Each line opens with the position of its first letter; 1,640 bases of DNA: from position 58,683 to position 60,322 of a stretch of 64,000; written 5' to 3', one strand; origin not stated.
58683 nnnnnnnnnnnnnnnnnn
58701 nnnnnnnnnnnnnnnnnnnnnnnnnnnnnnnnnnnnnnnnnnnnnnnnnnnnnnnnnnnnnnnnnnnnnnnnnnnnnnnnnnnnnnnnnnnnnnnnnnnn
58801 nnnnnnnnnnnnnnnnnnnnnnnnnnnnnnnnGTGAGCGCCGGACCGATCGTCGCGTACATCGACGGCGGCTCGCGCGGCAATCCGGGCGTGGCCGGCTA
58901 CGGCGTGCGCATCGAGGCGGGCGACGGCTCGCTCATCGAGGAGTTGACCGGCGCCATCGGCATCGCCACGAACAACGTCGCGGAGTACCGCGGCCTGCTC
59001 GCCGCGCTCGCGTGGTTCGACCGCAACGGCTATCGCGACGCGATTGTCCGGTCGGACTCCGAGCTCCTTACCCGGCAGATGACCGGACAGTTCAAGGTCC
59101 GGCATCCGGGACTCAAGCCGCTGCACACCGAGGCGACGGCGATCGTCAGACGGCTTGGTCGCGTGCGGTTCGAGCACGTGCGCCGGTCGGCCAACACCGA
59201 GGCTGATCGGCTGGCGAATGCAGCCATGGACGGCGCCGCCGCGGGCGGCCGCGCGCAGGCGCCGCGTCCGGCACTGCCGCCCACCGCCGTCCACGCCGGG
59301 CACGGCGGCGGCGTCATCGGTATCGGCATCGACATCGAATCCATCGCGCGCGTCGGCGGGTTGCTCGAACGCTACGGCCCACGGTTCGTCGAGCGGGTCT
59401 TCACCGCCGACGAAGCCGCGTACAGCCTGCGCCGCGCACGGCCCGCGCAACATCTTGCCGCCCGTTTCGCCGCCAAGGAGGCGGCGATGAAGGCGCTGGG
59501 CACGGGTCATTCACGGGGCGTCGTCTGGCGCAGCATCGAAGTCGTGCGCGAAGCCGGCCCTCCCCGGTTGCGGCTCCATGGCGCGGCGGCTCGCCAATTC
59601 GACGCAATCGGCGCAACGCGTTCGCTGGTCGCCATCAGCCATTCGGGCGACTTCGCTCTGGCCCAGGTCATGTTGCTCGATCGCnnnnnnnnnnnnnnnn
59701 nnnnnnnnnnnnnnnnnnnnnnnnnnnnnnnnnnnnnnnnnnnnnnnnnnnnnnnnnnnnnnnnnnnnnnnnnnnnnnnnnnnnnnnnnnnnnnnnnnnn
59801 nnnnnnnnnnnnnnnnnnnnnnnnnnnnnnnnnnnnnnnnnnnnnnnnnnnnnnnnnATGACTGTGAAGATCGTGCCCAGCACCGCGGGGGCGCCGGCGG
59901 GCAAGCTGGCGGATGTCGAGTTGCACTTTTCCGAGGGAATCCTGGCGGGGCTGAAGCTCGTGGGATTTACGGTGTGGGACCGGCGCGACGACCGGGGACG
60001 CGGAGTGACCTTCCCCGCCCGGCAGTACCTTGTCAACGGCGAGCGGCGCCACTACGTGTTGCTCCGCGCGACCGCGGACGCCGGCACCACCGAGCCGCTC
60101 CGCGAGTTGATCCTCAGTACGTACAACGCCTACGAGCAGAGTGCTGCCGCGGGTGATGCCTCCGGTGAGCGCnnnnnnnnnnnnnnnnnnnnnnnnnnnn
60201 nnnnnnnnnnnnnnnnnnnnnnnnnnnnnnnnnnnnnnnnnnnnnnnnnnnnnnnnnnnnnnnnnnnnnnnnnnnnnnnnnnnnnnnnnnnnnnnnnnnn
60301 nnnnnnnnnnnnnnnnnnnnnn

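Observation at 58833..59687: Single-ORF fusion of an RNase HI-like domain with holo-ACP synthase (AcpS), translationally coupled to a COG1579 zinc-ribbon gene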

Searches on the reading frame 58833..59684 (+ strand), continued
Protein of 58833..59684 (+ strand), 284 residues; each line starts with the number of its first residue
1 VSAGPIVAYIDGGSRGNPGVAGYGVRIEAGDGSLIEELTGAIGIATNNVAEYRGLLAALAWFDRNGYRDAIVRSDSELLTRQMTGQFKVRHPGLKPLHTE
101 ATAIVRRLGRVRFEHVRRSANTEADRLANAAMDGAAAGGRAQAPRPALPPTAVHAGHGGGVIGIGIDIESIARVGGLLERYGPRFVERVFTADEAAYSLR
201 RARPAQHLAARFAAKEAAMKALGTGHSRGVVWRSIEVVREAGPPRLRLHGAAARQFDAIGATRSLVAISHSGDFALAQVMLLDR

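Call 31: predict_structure(alignment_id=A1)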
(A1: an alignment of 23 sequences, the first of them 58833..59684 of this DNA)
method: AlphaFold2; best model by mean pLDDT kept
length: 284 residues; sequences in the alignment: 23
mean_pLDDT: 87.7   pTM: 0.50
mean pLDDT of the five models: 87.7, 87.4, 79.9, 77.2, 76.9
residues with pLDDT >= 90: 211; 70-90: 39; 50-70: 12; < 50: 22
segments of 3 or more residues with pLDDT < 50: 139-158
pLDDT, mean of each block of 10 residues (from residue 1): 81 87 96 95 90 98 94 97 96 93 95 96 96 71 34 45 95 96 92 93 95 95 68 88 89 90 94 96 85
secondary structure, 60 per line:
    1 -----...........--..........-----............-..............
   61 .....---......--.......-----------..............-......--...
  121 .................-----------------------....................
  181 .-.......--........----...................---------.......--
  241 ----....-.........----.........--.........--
elements in order: E6-16 E19-28 E34-45 H47-65 E69-74 H77-83 H95-108 E110-115 H118-137 E161-170 H171-181 H183-189 H192-199 H204-222 E235-238 E245-248 H250-258 E263-271 E274-282

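Call 35: fold_search(model_id=the predicted structure, library=pdb)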
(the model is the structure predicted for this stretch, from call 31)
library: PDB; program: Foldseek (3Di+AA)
matches with E <= 10: 778; with E <= 0.001: 408
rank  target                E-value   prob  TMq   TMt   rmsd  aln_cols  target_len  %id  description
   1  3hst_B                5.3e-15  1.00  0.46  0.92   1.3       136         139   48  N-Terminal RNASE H domain of rv2228c from mycobacterium tuberculosis as a fusion protein with maltose binding protein (released 2010-04-28)
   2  4h8k_A                2.4e-14  1.00  0.45  0.91   1.5       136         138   41  Crystal structure of LC11-RNase H1 in complex with RNA/DNA hybrid (released 2013-09-25)
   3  4e19_B                4.9e-14  1.00  0.45  0.94   1.3       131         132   40  Crystal structure of RNase H1 from halophilic archaeon Halobacterium salinarum NRC-1 (released 2013-03-06)
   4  3u3g_A                5.9e-14  1.00  0.45  0.90   1.4       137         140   42  Structure of LC11-RNase H1 Isolated from Compost by Metagenomic Approach: Insight into the Structural Bases for Unusua (released 2012-03-07)
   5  3hst_D                1.0e-13  1.00  0.44  0.95   1.0       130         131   49  N-Terminal RNASE H domain of rv2228c from mycobacterium tuberculosis as a fusion protein with maltose binding protein (released 2010-04-28)
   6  4e19_A                1.7e-13  1.00  0.45  0.94   1.3       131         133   40  Crystal structure of RNase H1 from halophilic archaeon Halobacterium salinarum NRC-1 (released 2013-03-06)
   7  2wdy                  2.9e-12  1.00  0.40  0.88   2.2       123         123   40  Crystal structure of the Streptomyces coelicolor D111A AcpS mutant in complex with cofactor CoA at 1.4 A (released 2010-04-21)
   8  2jbz                  5.7e-12  1.00  0.40  0.89   2.2       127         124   39  Crystal structure of the Streptomyces coelicolor holo-[Acyl-carrier-protein] Synthase (AcpS) in complex with coenzyme A  (released 2007-01-23)
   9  5vbx_A                6.0e-12  1.00  0.41  0.90   1.6       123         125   36  Crystal structure of holo-[acyl-carrier-protein] synthase (AcpS) from Escherichia coli (released 2017-11-01)
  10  3aly_A                1.2e-11  1.00  0.44  0.87   1.6       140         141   34  Crystal Structure of RNase HI from Sulfolobus tokodaii with C-terminal deletion (released 2011-06-22)
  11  3qmn_X                1.2e-11  1.00  0.42  0.93   1.3       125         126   37  Crystal Structure of 4'-Phosphopantetheinyl Transferase AcpS from Vibrio cholerae O1 biovar eltor (released 2011-03-02)
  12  5xuh_A                1.6e-11  1.00  0.41  0.91   1.4       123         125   36  Crystal structure of Escherichia coli holo-[acyl-carrier-protein] synthase (AcpS) D9A mutant in complex with CoA (released 2018-06-27)
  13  2jca_A                1.7e-11  1.00  0.39  0.86   2.3       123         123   40  Crystal structure of the streptomyces coelicolor holo- [Acyl-carrier-protein] Synthase (AcpS) at 2 A. (released 2007-01-30)
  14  5xuh_B                1.9e-11  1.00  0.39  0.90   1.6       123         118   33  Crystal structure of Escherichia coli holo-[acyl-carrier-protein] synthase (AcpS) D9A mutant in complex with CoA (released 2018-06-27)
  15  5vcb_G                2.2e-11  1.00  0.40  0.89   1.6       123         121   35  Crystal structure of holo-(acyl-carrier-protein) synthase:holo(acyl-carrier-protein) complex from Escherichia Coli. (released 2017-11-01)
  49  3h08_B                2.5e-08  1.00  0.38  0.74   3.5       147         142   26  Crystal structure of the Ribonuclease H1 from Chlorobium tepidum (released 2009-05-12)
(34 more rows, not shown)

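Call 42: search_protein_families(library=pfam, proteins=[L011:7777-8115:+], max_evalue=10)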
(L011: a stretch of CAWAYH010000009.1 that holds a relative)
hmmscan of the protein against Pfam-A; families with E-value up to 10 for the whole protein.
L011:7777-8115:+ (113 aa): 1 family
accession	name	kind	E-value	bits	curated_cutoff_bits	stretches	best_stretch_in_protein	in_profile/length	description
PF16842.11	RRM_occluded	-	0.25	11.7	30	1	75-99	2-25/79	Occluded RNA-recognition motif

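Call 45: find_encoding_contigs(protein=P0028, flank=3000, max_places=6)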
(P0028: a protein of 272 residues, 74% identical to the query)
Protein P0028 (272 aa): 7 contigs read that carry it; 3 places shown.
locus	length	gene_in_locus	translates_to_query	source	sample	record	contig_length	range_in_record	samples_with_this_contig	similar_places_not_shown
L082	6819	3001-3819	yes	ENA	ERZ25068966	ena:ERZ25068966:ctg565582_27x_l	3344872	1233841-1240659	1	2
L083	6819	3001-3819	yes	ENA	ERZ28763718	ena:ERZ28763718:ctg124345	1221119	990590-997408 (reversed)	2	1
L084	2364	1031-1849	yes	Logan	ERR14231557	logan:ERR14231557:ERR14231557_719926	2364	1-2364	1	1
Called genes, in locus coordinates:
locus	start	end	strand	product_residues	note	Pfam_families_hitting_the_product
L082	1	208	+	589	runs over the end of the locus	PF01807:Zn_ribbon_DnaG, PF08275:DNAG_N, PF01751:Toprim, PF13155:Toprim_2, PF13362:Toprim_3 (faint), PF13662:Toprim_4, PF10410:DnaB_bind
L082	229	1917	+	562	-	PF03979:Sigma70_r1_1, PF00140:Sigma70_r1_2, PF04542:Sigma70_r2, PF04539:Sigma70_r3, PF04545:Sigma70_r4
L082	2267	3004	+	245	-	PF24481:CT398_CC, PF02591:Zn_ribbon_9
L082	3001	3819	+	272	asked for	PF00075:RNase_H, PF13456:RVT_3, PF01648:ACPS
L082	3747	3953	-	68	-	-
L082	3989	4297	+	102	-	-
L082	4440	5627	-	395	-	PF00091:Tubulin, PF12327:FtsZ_C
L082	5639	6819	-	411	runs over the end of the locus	PF02491:SHS2_FTSA, PF06277:EutA (weak), PF06723:MreB_Mbl, PF11104:PilM_2 (weak), PF14450:FtsA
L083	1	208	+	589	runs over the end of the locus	PF01807:Zn_ribbon_DnaG, PF08275:DNAG_N, PF01751:Toprim, PF13155:Toprim_2, PF13362:Toprim_3 (faint), PF13662:Toprim_4, PF10410:DnaB_bind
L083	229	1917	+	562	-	PF03979:Sigma70_r1_1, PF00140:Sigma70_r1_2, PF04542:Sigma70_r2, PF04539:Sigma70_r3, PF04545:Sigma70_r4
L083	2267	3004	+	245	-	PF24481:CT398_CC, PF02591:Zn_ribbon_9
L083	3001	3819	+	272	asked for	PF00075:RNase_H, PF13456:RVT_3, PF01648:ACPS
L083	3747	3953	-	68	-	-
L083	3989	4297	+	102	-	-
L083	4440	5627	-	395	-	PF00091:Tubulin, PF12327:FtsZ_C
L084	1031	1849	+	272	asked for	PF00075:RNase_H, PF13456:RVT_3, PF01648:ACPS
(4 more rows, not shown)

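Call 46: find_encoding_contigs(protein=P0088, flank=3000, max_places=4)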
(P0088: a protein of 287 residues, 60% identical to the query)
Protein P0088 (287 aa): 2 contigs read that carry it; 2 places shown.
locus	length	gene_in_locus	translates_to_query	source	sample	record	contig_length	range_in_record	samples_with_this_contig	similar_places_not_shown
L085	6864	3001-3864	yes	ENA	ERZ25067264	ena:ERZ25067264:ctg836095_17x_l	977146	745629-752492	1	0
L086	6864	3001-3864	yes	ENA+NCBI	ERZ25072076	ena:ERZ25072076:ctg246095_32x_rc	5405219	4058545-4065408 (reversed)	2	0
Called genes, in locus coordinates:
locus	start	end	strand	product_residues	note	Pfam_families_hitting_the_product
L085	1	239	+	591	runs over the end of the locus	PF01807:Zn_ribbon_DnaG, PF08275:DNAG_N, PF13662:Toprim_4, PF01751:Toprim, PF13155:Toprim_2, PF10410:DnaB_bind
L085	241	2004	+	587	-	PF03979:Sigma70_r1_1, PF00140:Sigma70_r1_2, PF04542:Sigma70_r2, PF04539:Sigma70_r3, PF04545:Sigma70_r4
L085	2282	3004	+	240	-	PF24481:CT398_CC, PF02591:Zn_ribbon_9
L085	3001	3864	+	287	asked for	PF00075:RNase_H, PF13456:RVT_3, PF01648:ACPS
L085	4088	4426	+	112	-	-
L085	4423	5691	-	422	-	PF00091:Tubulin, PF12327:FtsZ_C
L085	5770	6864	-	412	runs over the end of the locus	PF02491:SHS2_FTSA, PF06723:MreB_Mbl, PF11104:PilM_2 (weak), PF06277:EutA (weak), PF14450:FtsA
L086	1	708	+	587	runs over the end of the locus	PF03979:Sigma70_r1_1, PF00140:Sigma70_r1_2, PF04542:Sigma70_r2, PF04539:Sigma70_r3, PF04545:Sigma70_r4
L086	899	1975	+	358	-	PF05598:DUF772, PF01609:DDE_Tnp_1, PF13751:DDE_Tnp_1_6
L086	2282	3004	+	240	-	PF24481:CT398_CC, PF02591:Zn_ribbon_9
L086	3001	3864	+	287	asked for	PF00075:RNase_H, PF13456:RVT_3, PF01648:ACPS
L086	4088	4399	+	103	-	-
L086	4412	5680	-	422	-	PF00091:Tubulin, PF12327:FtsZ_C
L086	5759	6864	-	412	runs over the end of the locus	PF02491:SHS2_FTSA, PF06723:MreB_Mbl, PF11104:PilM_2 (weak), PF06277:EutA (weak), PF14450:FtsA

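Call 47: search_solved_structures(query=window:58833-59684:+, max_evalue=1e-8, show_alignments=4)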
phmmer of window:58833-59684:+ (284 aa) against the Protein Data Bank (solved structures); distinct sequences matched with E-value up to 1e-8: 35.
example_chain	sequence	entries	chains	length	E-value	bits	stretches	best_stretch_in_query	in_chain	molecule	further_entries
3hst_B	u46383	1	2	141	5.2e-33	118.1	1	6-139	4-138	Protein Rv2228c/MT2287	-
3u3g_D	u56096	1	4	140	8.6e-24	87.9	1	5-135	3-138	Ribonuclease H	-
4h8k_A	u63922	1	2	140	4.3e-23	85.6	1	5-135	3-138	Ribonuclease H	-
4e19_A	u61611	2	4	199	3.5e-22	82.6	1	4-135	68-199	ribonuclease H1 | Ribonuclease HI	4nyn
5vbx_A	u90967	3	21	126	4.9e-18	69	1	161-281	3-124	Holo-[acyl-carrier-protein] synthase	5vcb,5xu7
5xuh_A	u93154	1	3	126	6.7e-17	65.3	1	161-281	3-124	Holo-[acyl-carrier-protein] synthase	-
3qmn_A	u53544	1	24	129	6.3e-15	58.8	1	161-281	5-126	Holo-[acyl-carrier-protein] synthase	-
2jbz_A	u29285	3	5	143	2.4e-14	56.9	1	156-279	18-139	HOLO-[ACYL-CARRIER-PROTEIN] SYNTHASE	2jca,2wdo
2wdy_A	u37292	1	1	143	2.8e-14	56.7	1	156-279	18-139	HOLO-[ACYL-CARRIER-PROTEIN] SYNTHASE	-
5suv_A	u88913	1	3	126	2.4e-13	53.6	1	161-279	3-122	Holo-[acyl-carrier-protein] synthase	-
5cmo_A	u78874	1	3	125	2.8e-13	53.4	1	161-279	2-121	Holo-[acyl-carrier-protein] synthase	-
2wds_A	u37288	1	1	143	4e-13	52.9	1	156-278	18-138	HOLO-[ACYL-CARRIER-PROTEIN] SYNTHASE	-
3aly_A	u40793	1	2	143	5e-13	52.6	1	6-133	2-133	Putative uncharacterized protein ST0753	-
2ehg_A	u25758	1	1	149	5.5e-13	52.4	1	6-133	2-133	ribonuclease HI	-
1f7t_A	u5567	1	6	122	1.2e-12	51.4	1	159-280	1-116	HOLO-(ACYL CARRIER PROTEIN) SYNTHASE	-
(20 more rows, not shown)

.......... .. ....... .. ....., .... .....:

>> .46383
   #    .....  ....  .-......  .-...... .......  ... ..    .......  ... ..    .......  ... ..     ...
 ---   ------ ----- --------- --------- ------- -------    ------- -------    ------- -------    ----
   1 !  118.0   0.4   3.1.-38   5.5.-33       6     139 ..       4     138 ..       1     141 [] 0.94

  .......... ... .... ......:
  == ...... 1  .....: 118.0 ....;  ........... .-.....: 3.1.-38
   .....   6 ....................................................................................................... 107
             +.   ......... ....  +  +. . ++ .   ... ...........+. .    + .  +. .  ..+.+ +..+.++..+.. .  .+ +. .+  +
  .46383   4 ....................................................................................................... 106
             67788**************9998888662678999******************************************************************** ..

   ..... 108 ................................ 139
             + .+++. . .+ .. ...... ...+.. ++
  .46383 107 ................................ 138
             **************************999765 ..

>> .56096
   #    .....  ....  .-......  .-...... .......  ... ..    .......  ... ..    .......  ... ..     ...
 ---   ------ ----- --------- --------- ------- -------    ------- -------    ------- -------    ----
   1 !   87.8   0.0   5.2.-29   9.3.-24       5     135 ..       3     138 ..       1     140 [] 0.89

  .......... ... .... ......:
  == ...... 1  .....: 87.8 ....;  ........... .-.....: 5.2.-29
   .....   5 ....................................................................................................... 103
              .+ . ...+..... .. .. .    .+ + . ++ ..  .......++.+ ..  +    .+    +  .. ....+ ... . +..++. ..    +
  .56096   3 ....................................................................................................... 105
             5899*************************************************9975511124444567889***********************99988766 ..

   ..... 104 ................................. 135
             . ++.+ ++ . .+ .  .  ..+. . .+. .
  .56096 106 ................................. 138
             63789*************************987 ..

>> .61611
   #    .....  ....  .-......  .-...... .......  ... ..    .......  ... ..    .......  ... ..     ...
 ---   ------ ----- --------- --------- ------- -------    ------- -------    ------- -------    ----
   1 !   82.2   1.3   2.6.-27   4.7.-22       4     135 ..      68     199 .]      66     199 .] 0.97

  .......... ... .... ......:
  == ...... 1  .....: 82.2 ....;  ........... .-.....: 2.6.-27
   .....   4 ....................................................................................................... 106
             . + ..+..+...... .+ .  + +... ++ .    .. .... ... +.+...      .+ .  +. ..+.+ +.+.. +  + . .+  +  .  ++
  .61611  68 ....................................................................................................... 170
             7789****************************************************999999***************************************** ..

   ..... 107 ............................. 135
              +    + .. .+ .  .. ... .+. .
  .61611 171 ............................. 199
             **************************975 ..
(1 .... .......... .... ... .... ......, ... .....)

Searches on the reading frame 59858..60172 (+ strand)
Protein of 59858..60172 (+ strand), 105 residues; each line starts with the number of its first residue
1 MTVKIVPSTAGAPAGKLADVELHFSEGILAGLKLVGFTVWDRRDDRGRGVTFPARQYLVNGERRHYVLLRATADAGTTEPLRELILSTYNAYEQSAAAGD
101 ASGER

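Call 3: search_protein_families(library=pfam, proteins=[window:59858-60172:+], max_evalue=0.01)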
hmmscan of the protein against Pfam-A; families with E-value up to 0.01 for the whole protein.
window:59858-60172:+ (105 aa): 0 families

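Call 4: search_protein_families(library=ncbifam, proteins=[window:59858-60172:+], max_evalue=0.01)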
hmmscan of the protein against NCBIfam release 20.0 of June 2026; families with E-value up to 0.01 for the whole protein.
window:59858-60172:+ (105 aa): 0 families

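Call 42: search_protein_families(library=pfam, proteins=[window:59858-60172:+], max_evalue=10)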
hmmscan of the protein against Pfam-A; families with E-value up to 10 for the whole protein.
window:59858-60172:+ (105 aa): 0 families

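Call 44: search_solved_structures(query=window:59858-60172:+, max_evalue=1)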
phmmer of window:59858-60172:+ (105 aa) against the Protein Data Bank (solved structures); distinct sequences matched with E-value up to 1: 2.
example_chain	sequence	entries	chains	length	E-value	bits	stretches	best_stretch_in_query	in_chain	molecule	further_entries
4rv1_A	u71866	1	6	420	7.5e-06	29.3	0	69-98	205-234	Engineered Protein OR497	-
4hxt_A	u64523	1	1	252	0.00033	24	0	69-98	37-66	De Novo Protein OR329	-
